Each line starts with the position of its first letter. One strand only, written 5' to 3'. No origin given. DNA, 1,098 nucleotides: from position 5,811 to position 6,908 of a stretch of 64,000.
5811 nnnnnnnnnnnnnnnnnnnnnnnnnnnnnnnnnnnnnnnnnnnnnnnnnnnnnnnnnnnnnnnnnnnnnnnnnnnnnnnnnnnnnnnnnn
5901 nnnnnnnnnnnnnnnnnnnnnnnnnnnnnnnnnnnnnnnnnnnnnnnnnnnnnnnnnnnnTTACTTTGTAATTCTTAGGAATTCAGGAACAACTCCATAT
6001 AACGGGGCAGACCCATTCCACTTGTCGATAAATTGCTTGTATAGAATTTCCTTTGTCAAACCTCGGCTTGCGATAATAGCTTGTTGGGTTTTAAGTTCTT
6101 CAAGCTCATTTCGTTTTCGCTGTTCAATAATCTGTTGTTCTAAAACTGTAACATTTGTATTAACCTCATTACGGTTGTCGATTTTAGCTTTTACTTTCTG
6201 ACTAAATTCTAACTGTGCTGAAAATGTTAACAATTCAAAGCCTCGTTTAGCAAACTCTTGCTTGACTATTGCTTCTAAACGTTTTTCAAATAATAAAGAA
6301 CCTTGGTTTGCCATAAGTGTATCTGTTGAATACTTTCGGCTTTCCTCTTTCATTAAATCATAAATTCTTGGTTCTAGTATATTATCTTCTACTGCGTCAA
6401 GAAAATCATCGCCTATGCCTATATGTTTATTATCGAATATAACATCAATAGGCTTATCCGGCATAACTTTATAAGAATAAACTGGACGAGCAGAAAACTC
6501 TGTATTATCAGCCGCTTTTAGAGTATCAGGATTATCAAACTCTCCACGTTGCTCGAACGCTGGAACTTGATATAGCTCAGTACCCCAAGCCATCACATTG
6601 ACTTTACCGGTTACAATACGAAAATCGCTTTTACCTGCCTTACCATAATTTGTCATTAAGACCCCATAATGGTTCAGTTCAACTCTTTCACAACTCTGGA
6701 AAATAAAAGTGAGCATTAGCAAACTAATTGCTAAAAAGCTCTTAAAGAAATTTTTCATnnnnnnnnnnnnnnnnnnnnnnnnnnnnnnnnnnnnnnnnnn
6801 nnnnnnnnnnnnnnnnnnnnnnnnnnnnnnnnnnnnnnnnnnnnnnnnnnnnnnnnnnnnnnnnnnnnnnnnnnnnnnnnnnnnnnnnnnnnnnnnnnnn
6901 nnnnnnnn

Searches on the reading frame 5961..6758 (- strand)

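Call 10: search_protein_families(library=phrogs, proteins=[window:5961-6758:-], max_evalue=0.001)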
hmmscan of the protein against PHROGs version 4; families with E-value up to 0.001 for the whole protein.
window:5961-6758:- (265 aa): 1 family
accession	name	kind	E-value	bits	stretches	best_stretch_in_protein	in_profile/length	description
phrog_200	-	other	1.2e-26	94.7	1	2-257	78-348/379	lipoprotein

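Call 46: search_protein_families(library=pfam, proteins=[window:5961-6758:-], max_evalue=0.01)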
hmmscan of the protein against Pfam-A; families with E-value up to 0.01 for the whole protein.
window:5961-6758:- (265 aa): 0 families
